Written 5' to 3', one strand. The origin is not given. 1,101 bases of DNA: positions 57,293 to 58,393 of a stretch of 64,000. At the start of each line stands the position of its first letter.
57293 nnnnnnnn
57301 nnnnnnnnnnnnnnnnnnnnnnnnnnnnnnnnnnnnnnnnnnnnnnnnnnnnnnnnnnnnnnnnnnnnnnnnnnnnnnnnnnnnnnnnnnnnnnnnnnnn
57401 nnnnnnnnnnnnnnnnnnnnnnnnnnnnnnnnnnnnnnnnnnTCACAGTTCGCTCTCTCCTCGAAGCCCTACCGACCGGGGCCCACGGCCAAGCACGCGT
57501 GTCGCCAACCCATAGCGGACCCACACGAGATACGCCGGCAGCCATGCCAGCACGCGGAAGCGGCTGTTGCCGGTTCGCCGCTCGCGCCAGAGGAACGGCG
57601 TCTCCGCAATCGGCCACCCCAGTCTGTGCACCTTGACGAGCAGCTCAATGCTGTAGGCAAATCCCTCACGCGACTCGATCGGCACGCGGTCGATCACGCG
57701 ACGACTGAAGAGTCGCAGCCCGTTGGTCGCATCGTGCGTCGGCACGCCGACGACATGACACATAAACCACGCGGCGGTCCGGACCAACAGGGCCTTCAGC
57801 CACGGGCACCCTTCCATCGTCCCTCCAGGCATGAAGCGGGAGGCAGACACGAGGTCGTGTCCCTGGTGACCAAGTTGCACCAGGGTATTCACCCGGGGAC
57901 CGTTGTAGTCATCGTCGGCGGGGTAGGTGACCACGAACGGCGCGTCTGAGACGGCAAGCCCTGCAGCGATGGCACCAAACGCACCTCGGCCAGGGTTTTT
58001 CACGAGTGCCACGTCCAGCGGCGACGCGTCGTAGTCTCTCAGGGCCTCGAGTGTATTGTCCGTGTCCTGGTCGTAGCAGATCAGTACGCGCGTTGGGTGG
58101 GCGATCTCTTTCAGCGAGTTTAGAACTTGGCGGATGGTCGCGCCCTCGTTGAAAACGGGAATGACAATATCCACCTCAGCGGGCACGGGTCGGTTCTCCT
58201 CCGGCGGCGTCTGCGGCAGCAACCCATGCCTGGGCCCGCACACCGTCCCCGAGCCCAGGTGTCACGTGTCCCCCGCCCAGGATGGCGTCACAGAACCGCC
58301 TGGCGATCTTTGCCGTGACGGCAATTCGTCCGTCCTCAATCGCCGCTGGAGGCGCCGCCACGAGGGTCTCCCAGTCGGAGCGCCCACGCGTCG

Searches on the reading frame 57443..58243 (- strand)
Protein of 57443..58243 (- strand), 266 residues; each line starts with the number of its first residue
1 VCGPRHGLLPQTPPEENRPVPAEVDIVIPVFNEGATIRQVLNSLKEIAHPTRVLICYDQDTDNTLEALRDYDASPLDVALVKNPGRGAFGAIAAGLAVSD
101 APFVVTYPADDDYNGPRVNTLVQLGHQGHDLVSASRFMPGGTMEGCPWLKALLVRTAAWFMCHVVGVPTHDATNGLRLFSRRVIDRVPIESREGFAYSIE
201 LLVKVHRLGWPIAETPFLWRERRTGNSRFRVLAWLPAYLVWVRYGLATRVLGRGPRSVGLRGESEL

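Call 45: search_protein_families(library=pfam, proteins=[window:57443-58243:-], max_evalue=0.0001)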
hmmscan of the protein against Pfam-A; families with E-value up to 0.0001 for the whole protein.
window:57443-58243:- (266 aa): 1 family
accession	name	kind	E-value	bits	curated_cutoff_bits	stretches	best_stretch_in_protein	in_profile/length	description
PF00535.33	Glycos_transf_2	-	1.3e-15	58.2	23.3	1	26-184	2-164/168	Glycosyl transferase family 2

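Call 98: search_solved_structures(query=window:57443-58243:-, max_evalue=0.001)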
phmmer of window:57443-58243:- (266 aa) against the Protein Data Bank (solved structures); distinct sequences matched with E-value up to 0.001: 10.
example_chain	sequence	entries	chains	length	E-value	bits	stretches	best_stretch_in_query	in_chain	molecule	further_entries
5mlz_A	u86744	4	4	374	7.6e-09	38.2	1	23-230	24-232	Dolichol monophosphate mannose synthase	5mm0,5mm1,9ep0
5eke_A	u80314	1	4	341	4.2e-07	32.5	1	22-187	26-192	Uncharacterized glycosyltransferase sll0501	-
5ekp_C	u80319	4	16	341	4.2e-07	32.5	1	22-187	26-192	Uncharacterized glycosyltransferase sll0501 | Glycosyltransferase sll0501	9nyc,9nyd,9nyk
9nye_A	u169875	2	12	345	4.3e-07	32.4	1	22-187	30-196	Glycosyltransferase sll0501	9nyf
9omj_A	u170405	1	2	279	7.6e-05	25.1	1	23-140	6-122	Glycosyltransferase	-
9omh_A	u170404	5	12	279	8.3e-05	24.9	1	23-140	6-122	Glycosyltransferase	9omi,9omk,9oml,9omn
9omm_A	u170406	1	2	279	8.3e-05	24.9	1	23-140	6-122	Glycosyltransferase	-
9hwj_A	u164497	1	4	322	0.00011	24.5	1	22-229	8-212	Undecaprenyl-phosphate 4-deoxy-4-formamido-L-arabinose transferase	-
9bhc_C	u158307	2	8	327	0.00064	22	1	23-136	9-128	Undecaprenyl-phosphate 4-deoxy-4-formamido-L-arabinose transferase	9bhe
8vxh_A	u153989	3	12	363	0.00079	21.7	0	23-136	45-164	Undecaprenyl-phosphate 4-deoxy-4-formamido-L-arabinose transferase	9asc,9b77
